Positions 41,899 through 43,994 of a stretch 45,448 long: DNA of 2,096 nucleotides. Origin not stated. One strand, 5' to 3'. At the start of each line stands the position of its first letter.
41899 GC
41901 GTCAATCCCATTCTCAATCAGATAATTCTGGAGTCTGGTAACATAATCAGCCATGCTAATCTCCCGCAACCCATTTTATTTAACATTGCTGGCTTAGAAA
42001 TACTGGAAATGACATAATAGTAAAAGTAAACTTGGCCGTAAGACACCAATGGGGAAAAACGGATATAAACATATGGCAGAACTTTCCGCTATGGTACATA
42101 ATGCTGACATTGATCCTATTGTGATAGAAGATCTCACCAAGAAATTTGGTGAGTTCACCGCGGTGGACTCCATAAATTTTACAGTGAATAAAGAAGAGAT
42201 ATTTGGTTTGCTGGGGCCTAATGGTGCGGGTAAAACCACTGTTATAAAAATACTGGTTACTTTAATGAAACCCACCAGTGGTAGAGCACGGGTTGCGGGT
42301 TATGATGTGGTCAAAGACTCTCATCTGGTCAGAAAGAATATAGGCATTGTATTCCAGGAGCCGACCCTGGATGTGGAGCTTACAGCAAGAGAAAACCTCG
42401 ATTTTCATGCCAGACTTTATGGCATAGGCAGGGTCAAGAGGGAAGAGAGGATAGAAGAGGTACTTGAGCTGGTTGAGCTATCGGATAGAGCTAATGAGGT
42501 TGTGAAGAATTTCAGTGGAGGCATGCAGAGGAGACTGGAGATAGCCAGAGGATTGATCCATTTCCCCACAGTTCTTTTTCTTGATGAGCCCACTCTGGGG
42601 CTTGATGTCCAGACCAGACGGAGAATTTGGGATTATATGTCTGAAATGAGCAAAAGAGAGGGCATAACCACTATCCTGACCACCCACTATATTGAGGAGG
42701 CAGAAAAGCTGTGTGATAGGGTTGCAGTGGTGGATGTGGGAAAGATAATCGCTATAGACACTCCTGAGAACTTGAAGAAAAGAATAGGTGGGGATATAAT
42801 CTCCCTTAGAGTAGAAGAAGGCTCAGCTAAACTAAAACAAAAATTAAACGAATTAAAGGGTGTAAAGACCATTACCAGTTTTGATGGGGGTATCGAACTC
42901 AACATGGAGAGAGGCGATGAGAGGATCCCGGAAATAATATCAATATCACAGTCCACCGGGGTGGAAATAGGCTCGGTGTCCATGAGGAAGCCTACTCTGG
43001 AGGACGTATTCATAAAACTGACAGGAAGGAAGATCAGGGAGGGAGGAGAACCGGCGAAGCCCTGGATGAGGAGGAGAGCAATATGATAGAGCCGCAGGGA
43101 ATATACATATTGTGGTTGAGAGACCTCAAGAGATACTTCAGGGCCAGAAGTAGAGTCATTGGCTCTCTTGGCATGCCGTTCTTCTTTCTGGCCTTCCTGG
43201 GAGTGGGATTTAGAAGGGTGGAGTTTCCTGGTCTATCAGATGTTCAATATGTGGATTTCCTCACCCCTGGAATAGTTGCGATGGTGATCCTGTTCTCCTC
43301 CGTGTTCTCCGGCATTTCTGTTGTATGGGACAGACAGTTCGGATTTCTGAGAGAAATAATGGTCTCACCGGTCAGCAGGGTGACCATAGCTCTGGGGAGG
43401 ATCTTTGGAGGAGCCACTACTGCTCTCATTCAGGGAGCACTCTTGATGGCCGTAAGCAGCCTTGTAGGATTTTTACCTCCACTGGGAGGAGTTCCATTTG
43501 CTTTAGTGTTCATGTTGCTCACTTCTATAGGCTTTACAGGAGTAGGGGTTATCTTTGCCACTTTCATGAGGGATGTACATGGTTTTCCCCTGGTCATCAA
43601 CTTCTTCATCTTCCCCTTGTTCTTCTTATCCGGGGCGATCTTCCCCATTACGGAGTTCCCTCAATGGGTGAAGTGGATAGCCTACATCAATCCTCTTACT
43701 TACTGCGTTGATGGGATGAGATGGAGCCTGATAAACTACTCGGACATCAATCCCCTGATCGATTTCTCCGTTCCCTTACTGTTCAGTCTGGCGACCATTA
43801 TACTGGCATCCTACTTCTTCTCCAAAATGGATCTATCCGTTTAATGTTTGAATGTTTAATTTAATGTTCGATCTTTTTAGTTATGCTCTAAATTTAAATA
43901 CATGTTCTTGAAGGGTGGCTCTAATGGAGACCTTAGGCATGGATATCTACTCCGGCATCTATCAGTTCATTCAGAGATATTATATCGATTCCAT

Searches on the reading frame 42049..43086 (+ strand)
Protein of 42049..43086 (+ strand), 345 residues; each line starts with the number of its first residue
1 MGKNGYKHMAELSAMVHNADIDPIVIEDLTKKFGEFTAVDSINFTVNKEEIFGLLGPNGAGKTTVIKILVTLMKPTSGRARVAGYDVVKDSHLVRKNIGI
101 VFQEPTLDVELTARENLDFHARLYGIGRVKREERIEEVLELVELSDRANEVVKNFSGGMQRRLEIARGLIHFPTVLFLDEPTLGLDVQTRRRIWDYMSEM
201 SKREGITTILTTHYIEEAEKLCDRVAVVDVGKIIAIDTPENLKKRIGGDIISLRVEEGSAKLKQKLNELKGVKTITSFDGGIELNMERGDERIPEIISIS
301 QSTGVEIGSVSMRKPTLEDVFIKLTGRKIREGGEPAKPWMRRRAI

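Call 63: search_protein_families(library=pfam, proteins=[window:42049-43086:+], max_evalue=0.00001)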
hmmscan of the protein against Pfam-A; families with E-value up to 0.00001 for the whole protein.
window:42049-43086:+ (345 aa): 3 families
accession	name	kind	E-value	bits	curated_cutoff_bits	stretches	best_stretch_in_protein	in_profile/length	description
PF00005.33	ABC_tran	-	6.7e-36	124.4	25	1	40-182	2-136/137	ABC transporter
PF13304.12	AAA_21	-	3.1e-13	50.9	27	1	128-213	220-298/304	AAA domain, putative AbiEii toxin, Type IV TA system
PF13732.12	DrrA1-3_C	-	9.6e-12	45.9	27.4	1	238-324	2-80/81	ATP-binding protein DrrA1-3-like, C-terminal domain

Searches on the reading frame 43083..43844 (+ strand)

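Call 63: search_protein_families(library=pfam, proteins=[window:43083-43844:+], max_evalue=0.00001)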
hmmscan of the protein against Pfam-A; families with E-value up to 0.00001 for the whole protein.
window:43083-43844:+ (253 aa): 2 families
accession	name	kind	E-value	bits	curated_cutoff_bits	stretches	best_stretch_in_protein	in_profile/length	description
PF01061.29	ABC2_membrane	-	2.4e-36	125.7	26.9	1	7-216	3-210/211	ABC-2 type transporter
PF12698.13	ABC2_membrane_3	-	2e-19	70.3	31.6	1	54-243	158-346/347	ABC-2 family transporter protein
